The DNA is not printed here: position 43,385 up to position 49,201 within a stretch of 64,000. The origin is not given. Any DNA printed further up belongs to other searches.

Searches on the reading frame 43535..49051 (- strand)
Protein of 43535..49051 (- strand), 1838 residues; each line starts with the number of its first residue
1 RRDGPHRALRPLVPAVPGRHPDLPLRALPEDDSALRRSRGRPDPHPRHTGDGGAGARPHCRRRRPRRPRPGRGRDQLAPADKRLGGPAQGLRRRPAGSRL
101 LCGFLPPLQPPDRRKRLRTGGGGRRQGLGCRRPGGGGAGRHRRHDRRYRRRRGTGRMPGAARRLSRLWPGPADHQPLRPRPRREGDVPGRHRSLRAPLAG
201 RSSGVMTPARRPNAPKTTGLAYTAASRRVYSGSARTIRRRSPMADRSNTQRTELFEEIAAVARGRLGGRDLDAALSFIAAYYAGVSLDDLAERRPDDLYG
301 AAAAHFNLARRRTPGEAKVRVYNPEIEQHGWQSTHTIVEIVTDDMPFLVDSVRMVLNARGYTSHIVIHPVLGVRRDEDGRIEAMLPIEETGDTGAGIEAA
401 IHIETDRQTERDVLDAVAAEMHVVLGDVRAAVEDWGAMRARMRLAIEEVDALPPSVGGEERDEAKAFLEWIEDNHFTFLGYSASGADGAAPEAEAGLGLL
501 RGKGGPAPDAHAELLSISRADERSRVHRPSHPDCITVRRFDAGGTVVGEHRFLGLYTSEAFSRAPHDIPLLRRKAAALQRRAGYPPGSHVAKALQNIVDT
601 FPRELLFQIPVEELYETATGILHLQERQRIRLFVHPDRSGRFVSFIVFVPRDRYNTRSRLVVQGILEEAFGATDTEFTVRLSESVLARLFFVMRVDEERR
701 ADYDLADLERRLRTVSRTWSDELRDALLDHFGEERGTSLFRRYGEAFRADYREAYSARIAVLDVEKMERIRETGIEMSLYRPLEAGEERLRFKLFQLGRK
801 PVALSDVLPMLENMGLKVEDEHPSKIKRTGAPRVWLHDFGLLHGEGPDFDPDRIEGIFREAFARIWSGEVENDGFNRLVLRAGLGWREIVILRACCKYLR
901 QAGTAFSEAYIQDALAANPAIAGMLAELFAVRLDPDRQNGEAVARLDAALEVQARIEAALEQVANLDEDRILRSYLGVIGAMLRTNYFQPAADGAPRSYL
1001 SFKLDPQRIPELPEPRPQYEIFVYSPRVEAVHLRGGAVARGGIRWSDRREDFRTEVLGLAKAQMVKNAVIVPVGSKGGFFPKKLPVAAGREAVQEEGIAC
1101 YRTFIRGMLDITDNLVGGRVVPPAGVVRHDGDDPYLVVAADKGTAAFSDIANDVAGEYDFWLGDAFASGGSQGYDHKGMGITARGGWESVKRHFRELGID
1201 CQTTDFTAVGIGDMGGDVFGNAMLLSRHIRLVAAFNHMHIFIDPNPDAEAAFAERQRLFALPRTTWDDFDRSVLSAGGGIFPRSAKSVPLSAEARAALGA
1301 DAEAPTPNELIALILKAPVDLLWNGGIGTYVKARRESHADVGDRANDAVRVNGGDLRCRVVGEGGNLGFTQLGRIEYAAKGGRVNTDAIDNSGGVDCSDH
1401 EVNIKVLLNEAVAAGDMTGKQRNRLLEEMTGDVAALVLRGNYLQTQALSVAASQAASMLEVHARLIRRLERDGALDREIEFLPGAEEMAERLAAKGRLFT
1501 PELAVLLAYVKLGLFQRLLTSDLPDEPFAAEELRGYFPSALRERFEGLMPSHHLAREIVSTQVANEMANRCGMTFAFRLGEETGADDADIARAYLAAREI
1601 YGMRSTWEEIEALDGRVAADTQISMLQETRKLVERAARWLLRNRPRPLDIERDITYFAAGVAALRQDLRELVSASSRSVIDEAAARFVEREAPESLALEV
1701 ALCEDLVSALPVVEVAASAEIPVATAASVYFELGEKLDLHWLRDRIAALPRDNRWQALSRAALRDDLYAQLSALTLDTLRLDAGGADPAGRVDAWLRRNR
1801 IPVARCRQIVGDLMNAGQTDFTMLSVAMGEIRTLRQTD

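Call 22: search_protein_families(library=pfam, proteins=[window:43535-49051:-], max_evalue=0.00001)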
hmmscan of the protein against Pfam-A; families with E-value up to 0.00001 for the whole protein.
window:43535-49051:- (1838 aa): 8 families
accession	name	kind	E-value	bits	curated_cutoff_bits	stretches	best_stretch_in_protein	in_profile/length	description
PF05088.18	Bac_GDH_CD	-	3.8e-268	890.4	22.8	1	956-1450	2-496/497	Bacterial NAD-glutamate dehydrogenase, catalytic domain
PF21074.2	GDH_C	-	3.1e-122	408.4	26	1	1498-1832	4-338/339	Glutamate dehydrogenase, C-terminal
PF21075.3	GDH_ACT1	-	3.5e-55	186.2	23.7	1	277-420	1-143/144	Glutamate dehydrogenase, ACT1 domain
PF21076.3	GDH_ACT2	-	4.8e-29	101.2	22.8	1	631-720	1-90/90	Glutamate dehydrogenase, ACT2 domain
PF21078.2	GDH_HM3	-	1.1e-28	99.5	24.6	1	870-935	1-66/66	Glutamate dehydrogenase, helical motif 3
PF21077.3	GDH_ACT3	-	1.6e-26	92.3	22.2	1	775-853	2-79/80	Glutamate dehydrogenase, ACT3 domain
PF21073.2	GDH_HM1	-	7.4e-22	77.5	21.2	1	568-627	1-60/60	Glutamate dehydrogenase, helical motif 1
PF21079.2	GDH_HM2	-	5.4e-17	61.9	21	1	726-769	1-44/45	Glutamate dehydrogenase, helical motif 2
